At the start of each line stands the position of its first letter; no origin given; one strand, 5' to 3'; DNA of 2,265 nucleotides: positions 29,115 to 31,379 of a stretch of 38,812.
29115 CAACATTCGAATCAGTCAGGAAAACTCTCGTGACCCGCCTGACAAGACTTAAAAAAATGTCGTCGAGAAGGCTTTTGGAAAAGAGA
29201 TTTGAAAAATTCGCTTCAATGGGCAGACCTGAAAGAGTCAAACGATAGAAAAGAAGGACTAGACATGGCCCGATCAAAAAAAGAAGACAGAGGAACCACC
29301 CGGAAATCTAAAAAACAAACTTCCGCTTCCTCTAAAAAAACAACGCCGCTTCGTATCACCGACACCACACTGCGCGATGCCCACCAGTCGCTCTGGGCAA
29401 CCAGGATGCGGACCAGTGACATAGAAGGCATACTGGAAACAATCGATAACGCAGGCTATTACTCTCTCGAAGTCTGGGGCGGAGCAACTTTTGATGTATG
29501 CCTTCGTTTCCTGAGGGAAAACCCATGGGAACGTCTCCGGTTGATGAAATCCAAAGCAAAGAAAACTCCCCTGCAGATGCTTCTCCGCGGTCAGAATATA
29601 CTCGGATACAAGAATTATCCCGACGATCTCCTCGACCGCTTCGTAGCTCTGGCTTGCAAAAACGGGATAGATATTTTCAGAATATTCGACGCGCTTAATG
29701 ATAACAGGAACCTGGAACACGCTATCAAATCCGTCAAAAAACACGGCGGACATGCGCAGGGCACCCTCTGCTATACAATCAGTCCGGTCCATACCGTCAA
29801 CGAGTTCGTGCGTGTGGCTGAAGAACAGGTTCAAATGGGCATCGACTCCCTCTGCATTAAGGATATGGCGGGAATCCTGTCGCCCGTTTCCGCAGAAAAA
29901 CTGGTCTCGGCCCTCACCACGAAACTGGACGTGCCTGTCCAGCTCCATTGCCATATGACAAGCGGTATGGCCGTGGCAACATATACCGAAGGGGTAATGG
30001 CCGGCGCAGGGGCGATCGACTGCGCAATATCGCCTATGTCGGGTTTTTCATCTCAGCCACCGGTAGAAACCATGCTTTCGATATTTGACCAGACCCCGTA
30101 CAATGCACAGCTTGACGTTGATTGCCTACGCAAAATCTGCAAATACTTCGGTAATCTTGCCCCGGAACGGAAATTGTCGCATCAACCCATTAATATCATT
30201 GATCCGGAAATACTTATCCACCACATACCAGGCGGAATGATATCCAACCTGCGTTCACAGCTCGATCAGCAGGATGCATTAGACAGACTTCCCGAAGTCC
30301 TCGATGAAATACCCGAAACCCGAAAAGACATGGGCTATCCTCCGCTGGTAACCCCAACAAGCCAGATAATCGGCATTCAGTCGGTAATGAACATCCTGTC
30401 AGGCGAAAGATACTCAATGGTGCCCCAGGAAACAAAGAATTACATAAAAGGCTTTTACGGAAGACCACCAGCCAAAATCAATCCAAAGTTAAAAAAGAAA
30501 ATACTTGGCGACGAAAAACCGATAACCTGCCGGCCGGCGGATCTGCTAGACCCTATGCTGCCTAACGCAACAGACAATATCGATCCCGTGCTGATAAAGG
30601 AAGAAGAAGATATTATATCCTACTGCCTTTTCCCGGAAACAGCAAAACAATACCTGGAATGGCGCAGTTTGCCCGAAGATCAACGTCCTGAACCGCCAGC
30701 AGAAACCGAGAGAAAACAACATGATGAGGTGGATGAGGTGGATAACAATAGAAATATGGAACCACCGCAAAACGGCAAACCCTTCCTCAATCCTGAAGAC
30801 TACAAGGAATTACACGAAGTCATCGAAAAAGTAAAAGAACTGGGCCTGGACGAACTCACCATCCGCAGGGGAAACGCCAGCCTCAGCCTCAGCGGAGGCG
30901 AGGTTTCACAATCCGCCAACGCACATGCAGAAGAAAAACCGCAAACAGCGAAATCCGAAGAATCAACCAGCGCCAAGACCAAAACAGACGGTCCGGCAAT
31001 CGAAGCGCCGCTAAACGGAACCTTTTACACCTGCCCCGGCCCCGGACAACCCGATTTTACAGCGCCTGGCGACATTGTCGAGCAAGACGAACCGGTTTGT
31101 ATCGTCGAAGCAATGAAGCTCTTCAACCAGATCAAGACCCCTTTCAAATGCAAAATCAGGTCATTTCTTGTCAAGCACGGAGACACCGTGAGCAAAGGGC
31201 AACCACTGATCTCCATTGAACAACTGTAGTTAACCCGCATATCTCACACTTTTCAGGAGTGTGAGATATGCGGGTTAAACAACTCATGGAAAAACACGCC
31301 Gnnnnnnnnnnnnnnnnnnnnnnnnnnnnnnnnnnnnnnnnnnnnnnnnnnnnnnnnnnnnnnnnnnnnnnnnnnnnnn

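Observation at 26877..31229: accD - parB(N) - accA - (5S carboxyltransferase::AccB) unit: candidate ATP-independent oxaloacetate:acetyl-CoA transcarboxylase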

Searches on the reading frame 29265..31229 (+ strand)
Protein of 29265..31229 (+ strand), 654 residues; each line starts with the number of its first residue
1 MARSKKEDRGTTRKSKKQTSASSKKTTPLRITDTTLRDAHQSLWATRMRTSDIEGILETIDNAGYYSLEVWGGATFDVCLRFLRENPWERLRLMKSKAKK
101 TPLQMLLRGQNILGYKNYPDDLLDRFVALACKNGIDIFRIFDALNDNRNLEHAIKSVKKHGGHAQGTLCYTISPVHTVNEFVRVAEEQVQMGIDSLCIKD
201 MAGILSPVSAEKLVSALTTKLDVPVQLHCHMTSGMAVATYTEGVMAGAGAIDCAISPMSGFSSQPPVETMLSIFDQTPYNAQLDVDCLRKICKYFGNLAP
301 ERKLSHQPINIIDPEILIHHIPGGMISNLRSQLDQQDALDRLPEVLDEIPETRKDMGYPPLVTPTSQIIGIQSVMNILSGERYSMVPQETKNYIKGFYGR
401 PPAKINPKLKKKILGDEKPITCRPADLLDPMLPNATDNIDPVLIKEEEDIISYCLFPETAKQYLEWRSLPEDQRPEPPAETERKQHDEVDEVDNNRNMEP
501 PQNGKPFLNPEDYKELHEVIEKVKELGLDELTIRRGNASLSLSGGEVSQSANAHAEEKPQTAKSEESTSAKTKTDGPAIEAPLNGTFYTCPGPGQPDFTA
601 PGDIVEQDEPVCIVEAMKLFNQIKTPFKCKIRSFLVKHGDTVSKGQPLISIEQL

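Call 3: search_protein_families(library=pfam, proteins=[window:29265-31229:+], max_evalue=0.01)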
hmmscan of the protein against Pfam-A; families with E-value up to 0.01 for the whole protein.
window:29265-31229:+ (654 aa): 4 families
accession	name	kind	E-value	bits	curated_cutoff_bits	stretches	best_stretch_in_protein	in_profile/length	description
PF02436.23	PYC_OADA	-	4.5e-52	177.1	27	1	316-485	1-166/201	Conserved carboxylase domain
PF00682.25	HMGL-like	-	6.1e-16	59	29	1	176-291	139-256/260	HMGL-like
PF00364.28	Biotin_lipoyl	-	6.8e-13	48.7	22.1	1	579-651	3-73/73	Biotin-requiring enzyme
PF13533.13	Biotin_lipoyl_2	-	0.0035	17.6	29.8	1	630-652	10-32/32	Biotin-lipoyl like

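Call 4: search_protein_families(library=ncbifam, proteins=[window:29265-31229:+], max_evalue=0.01)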
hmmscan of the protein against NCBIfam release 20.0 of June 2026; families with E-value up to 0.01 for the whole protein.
window:29265-31229:+ (654 aa): 35 families (the best 25 are shown)
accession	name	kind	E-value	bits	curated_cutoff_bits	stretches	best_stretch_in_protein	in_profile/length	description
NF006761.0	PRK09282.1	domain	1.9e-229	763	402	1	29-652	4-590/591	pyruvate carboxylase subunit B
TIGR01108.1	oadA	equivalog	3.8e-206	686.1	756.5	1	31-647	1-581/582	sodium-extruding oxaloacetate decarboxylase subunit alpha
NF008985.0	PRK12331.1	equivalog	1.4e-188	627.4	718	1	29-476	4-453/465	oxaloacetate decarboxylase subunit alpha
NF010644.0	PRK14041.1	equivalog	1.7e-179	597.3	734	1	30-467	4-440/467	pyruvate carboxylase subunit B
NF010643.0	PRK14040.1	subfamily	2.7e-179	597.5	892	1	25-651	3-594/595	oxaloacetate decarboxylase subunit alpha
NF010645.0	PRK14042.1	equivalog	1.3e-152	509.7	1182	2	31-468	6-442/596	pyruvate carboxylase subunit B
NF008984.0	PRK12330.1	equivalog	5.8e-149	497.1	827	1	29-473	6-455/500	methylmalonyl-CoA carboxytransferase subunit 5S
NF009231.0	PRK12581.1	equivalog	1.7e-137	458.8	954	1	29-465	13-451/468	oxaloacetate decarboxylase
NF009554.0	PRK12999.1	equivalog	6.4e-125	418.3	965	1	11-652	516-1146/1147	pyruvate carboxylase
TIGR01235.1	pyruv_carbox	equivalog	2.6e-109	366.3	1114.45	2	20-467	522-989/1143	pyruvate carboxylase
TIGR00531.1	BCCP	equivalog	1.3e-25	90.7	115.2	1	512-652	2-155/156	acetyl-CoA carboxylase biotin carboxyl carrier protein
NF006049.0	PRK08195.1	subfamily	1e-17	64.2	229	1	25-291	4-262/344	4-hyroxy-2-oxovalerate/4-hydroxy-2-oxopentanoic acid aldolase,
NF005457.0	PRK07051.1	equivalog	1e-16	60.9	87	1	579-653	6-80/80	acetyl-CoA carboxylase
TIGR03217.1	4OH_2_O_val_ald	equivalog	6.2e-16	58.5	286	1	28-288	2-254/334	4-hydroxy-2-oxovalerate aldolase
TIGR02090.1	LEU1_arch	subfamily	8.9e-14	51.4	484.75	1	177-268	139-230/363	isopropylmalate/citramalate/homocitrate synthases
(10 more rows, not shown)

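Call 11: find_homologous_proteins(query=window:29265-31229:+, max_evalue=1e-20)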
Query window:29265-31229:+ (654 aa): 8000 proteins with E <= 1e-20 among 8000 candidates; the best 120 are listed.
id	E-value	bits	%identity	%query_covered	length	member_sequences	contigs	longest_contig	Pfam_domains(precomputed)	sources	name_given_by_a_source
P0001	0.0e+0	1438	96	100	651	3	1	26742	PF00682.26,PF00364.29,PF02436.24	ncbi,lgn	-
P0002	0.0e+0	1304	86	100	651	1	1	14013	PF00682.26,PF00364.29,PF02436.24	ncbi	-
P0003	0.0e+0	1264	83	100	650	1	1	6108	PF00682.26,PF00364.29,PF02436.24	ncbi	-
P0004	0.0e+0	1154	77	100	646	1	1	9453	PF00682.26,PF00364.29,PF02436.24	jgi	jgi:oxaloacetate decarboxylase alpha subunit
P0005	0.0e+0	1053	73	96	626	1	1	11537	PF00682.26,PF00364.29,PF02436.24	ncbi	ncbi:pyruvate/oxaloacetate carboxyltransferase [Verrucomicrobiota bacterium]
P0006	0.0e+0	1037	69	98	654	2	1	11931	PF00682.26,PF00364.29,PF02436.24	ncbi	ncbi:pyruvate carboxylase subunit B [Verrucomicrobiota bacterium]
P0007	0.0e+0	1031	70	96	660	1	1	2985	PF00682.26,PF00364.29,PF02436.24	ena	-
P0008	0.0e+0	1029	67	100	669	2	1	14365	PF00682.26,PF00364.29,PF02436.24,PF25964.1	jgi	-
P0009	0.0e+0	1029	68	99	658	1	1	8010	PF00682.26,PF00364.29,PF02436.24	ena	-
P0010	0.0e+0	1020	68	100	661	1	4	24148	PF00682.26,PF00364.29,PF02436.24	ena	-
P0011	0.0e+0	1019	69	99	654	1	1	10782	PF00682.26,PF00364.29,PF02436.24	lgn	-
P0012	0.0e+0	1014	67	100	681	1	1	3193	PF25984.1,PF00682.26,PF00364.29,PF02436.24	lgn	-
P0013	0.0e+0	1013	68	98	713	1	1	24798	PF25984.1,PF00682.26,PF00364.29,PF02436.24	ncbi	-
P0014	0.0e+0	1013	67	100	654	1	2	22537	PF00682.26,PF00364.29,PF02436.24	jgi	-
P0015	0.0e+0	1012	66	100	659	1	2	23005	PF00682.26,PF00364.29,PF02436.24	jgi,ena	-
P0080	1.7e-288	977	65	100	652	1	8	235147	PF00682.26,PF00364.29,PF02436.24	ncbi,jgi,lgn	jgi:oxaloacetate decarboxylase alpha subunit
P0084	7.1e-288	975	66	96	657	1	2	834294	PF00682.26,PF00364.29,PF02436.24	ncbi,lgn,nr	ncbi:MAG: acetyl-CoA carboxylase biotin carboxyl carrier protein [Kiritimatiellae bacterium]|nr:acet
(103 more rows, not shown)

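Call 16: find_encoding_contigs(protein=P0084, flank=10000, max_places=3)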
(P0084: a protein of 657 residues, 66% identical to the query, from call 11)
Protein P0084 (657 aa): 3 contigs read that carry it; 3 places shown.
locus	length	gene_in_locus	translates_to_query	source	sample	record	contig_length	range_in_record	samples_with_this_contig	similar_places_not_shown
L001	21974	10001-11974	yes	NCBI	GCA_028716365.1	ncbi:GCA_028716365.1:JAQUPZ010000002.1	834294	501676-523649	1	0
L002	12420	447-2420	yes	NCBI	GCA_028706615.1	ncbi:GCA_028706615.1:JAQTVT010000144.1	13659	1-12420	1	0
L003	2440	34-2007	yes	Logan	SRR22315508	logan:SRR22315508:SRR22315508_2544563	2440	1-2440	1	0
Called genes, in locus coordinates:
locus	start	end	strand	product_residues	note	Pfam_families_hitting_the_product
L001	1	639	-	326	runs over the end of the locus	PF03783:CsgG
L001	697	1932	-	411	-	PF00109:ketoacyl-synt, PF02801:Ketoacyl-synt_C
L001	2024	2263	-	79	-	PF00550:PP-binding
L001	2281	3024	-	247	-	PF00106:adh_short, PF08659:KR, PF13561:adh_short_C2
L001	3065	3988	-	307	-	PF00698:Acyl_transf_1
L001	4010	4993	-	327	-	PF00108:Thiolase_N, PF08545:ACP_syn_III, PF08541:ACP_syn_III_C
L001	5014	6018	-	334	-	PF02504:FA_synthesis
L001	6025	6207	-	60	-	PF01783:Ribosomal_L32p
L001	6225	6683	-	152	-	PF02620:YceD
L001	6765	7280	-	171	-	PF01467:CTP_transf_like, PF08218:Citrate_ly_lig (faint)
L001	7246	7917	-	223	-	PF03602:Cons_hypoth95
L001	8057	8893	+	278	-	PF01039:Carboxyl_trans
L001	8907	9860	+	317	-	PF03255:ACCA, PF01039:Carboxyl_trans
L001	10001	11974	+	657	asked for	PF00682:HMGL-like, PF02436:PYC_OADA, PF00364:Biotin_lipoyl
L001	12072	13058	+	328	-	PF00149:Metallophos, PF12850:Metallophos_2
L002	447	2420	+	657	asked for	PF00682:HMGL-like, PF02436:PYC_OADA, PF00364:Biotin_lipoyl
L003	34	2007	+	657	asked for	PF00682:HMGL-like, PF02436:PYC_OADA, PF00364:Biotin_lipoyl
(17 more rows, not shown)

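Call 17: find_encoding_contigs(protein=P0080, flank=10000, max_places=3)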
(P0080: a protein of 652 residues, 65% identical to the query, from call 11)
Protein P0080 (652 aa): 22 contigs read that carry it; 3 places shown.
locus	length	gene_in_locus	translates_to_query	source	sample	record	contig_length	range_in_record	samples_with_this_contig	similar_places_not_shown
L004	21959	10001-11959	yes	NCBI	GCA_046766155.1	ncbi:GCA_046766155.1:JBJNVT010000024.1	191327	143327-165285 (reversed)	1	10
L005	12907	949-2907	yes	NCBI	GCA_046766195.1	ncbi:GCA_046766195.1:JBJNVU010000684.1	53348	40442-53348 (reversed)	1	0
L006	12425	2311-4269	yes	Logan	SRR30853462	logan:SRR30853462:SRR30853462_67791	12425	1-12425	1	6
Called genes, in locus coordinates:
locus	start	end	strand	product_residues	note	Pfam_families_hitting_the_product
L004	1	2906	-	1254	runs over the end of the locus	-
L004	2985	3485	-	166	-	PF16320:Ribosomal_L12_N, PF00542:Ribosomal_L12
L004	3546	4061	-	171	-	PF00466:Ribosomal_L10, PF27436:RL10_C (weak)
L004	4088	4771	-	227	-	PF00687:Ribosomal_L1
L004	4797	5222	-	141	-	PF03946:Ribosomal_L11_N, PF00298:Ribosomal_L11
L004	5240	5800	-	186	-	PF02357:NusG, PF00467:KOW (weak)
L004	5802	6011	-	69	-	PF00584:SecE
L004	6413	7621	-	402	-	PF00009:GTP_EFTU, PF03144:GTP_EFTU_D2, PF03143:GTP_EFTU_D3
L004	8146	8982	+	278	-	PF17848:Zn_ribbon_ACC (faint), PF01039:Carboxyl_trans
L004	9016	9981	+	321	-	PF03255:ACCA, PF01039:Carboxyl_trans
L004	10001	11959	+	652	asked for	PF00682:HMGL-like, PF02436:PYC_OADA, PF00364:Biotin_lipoyl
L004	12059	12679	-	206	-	-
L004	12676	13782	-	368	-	PF13685:Fe-ADH_2, PF01761:DHQ_synthase, PF24621:DHQS_C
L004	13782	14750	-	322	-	PF00551:Formyl_trans_N, PF02911:Formyl_trans_C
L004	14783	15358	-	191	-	PF05683:Fumerase_C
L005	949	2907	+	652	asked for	PF00682:HMGL-like, PF02436:PYC_OADA, PF00364:Biotin_lipoyl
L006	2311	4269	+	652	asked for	PF00682:HMGL-like, PF02436:PYC_OADA, PF00364:Biotin_lipoyl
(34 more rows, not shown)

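Call 23: find_related_loci(query=A1, collection=genome_contigs, flank=10000)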
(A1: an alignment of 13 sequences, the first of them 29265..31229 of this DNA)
Query A1 (654 aa) in genome_contigs; peptide patterns used: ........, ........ (x = any residue, [..] = any of these).
600 stretches matched a pattern (row limit reached: there are more); 596 encode a relative of the query (tblastn E <= 1e-3); the best 80 are kept; 80 distinct loci.
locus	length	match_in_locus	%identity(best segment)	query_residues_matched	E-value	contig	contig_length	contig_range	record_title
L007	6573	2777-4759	67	4-654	0e+0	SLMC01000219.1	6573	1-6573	MAG: Kiritimatiellae bacterium isolate CSSed165cm_338 CSSed16-5cm-54816, whole genome shotgun sequence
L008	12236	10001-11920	66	19-653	0e+0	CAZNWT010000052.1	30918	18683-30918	MAG TPA_asm: uncultured Victivallales bacterium isolate binchicken_co47_191 genome assembly, contig: NODE_936_length_309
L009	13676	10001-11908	61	28-654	0e+0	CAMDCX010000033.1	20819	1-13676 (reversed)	MAG: PVC group bacterium isolate MiH-14oct19-100 genome assembly, contig: MiH-14oct19-C5046, whole genome shotgun sequen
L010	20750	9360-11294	59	28-651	0e+0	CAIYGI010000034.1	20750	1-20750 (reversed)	uncultured bacterium isolate MJ-time_bin-3222 genome assembly, contig: bin-3222:034/347, whole genome shotgun sequence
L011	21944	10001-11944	59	28-654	0e+0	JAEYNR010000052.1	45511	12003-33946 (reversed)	MAG: Fibrobacteres bacterium isolate OH_CBB_122 k127_2188773, whole genome shotgun sequence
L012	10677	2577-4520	57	25-654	0e+0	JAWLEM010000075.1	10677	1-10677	MAG: Bacteroidales bacterium isolate 20BLK6-1.bin.63 NODE_6860_length_10677_cov_17.277841, whole genome shotgun sequence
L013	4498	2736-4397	65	1-548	0e+0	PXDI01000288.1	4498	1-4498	MAG: PVC group bacterium isolate T3Sed10_329R1 T3-Sed10-C56675, whole genome shotgun sequence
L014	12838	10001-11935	55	28-652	0e+0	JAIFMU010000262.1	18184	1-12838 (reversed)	MAG: bacterium isolate bin_47 scaffold_3068, whole genome shotgun sequence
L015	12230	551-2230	66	25-652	0e+0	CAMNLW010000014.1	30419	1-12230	MAG: uncultured Verrucomicrobia bacterium isolate SRR873596_bin.102_metaWRAP_v1.3_MAG genome assembly, contig: NODE.3082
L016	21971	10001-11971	48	4-652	0e+0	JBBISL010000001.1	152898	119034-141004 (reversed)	MAG: candidate division WOR-3 bacterium isolate SLF170214_bin_372 NODE_111_length_152898_cov_5.866962, whole genome shot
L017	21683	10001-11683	65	23-651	0e+0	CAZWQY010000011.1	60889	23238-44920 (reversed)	MAG TPA_asm: uncultured Lentisphaeraceae bacterium isolate binchicken_co370_218 genome assembly, contig: NODE_671_length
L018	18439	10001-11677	64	29-651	0e+0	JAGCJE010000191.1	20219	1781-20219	MAG: Kiritimatiellae bacterium isolate RGIG9840 Yak_Rectum-1__c629726, whole genome shotgun sequence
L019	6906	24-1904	46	28-652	0e+0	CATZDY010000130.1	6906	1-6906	MAG TPA_asm: uncultured Peptococcaceae bacterium isolate ERR9762708_bin.56_MetaWRAP_v1.3_MAG genome assembly, contig: ER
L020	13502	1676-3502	46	29-653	0e+0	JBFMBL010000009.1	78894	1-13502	MAG: Bacillota bacterium isolate MAG163 MAG163_9, whole genome shotgun sequence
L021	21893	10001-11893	46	24-652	0e+0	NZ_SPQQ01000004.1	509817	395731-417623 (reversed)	Desulfosporosinus fructosivorans strain 63.6F NODE_4_length_509817_cov_35.399634, whole genome shotgun sequence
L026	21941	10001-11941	45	25-654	4e-173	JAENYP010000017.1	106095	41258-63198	MAG: Thermincola ferriacetica isolate BL5_bin.1 BL5_bin1_NODE_95_length_106095_cov_55.951113, whole genome shotgun seque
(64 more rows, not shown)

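Call 29: search_protein_families(library=pfam, proteins=[L017:6495-7658:+, L017:8046-8930:+, L017:8963-9895:+, L017:9992-11689:+, L017:11699-12508:+, L017:12584-14296:+, L017:14266-16416:+], max_evalue=0.0001)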
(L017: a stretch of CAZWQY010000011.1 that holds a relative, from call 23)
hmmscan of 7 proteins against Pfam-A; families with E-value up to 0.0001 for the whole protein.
L017:6495-7658:+ (387 aa): 1 family
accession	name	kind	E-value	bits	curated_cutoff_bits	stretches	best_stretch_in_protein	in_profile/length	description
PF01702.25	TGT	-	4.6e-154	513.2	26.3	1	34-382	2-351/357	Queuine tRNA-ribosyltransferase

L017:8046-8930:+ (294 aa): 0 families

L017:8963-9895:+ (310 aa): 1 family
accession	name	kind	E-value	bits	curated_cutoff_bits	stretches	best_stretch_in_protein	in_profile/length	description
PF03009.23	GDPD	-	8e-15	56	23.6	1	39-298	1-242/244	Glycerophosphoryl diester phosphodiesterase family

L017:9992-11689:+ (565 aa): 3 families
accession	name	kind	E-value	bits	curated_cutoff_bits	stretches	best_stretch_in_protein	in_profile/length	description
PF02436.23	PYC_OADA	-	1.1e-50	172.6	27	1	299-457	1-171/201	Conserved carboxylase domain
PF00682.25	HMGL-like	-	1.4e-19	70.9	29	1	9-274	1-257/260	HMGL-like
PF00364.28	Biotin_lipoyl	-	2.1e-14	53.5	22.1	1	493-564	3-73/73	Biotin-requiring enzyme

L017:11699-12508:+ (269 aa): 0 families

L017:12584-14296:+ (570 aa): 3 families
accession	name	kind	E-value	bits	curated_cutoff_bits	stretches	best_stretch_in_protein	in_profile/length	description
PF00483.29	NTP_transferase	-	5.7e-18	65.8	21.2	1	4-237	1-241/245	Nucleotidyl transferase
PF01636.29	APH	-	1.1e-16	61.8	23.2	1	291-475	40-235/239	Phosphotransferase enzyme family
PF12804.13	NTP_transf_3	-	1.5e-11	45.2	27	1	5-137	1-118/160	MobA-like NTP transferase domain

L017:14266-16416:+ (716 aa): 0 families
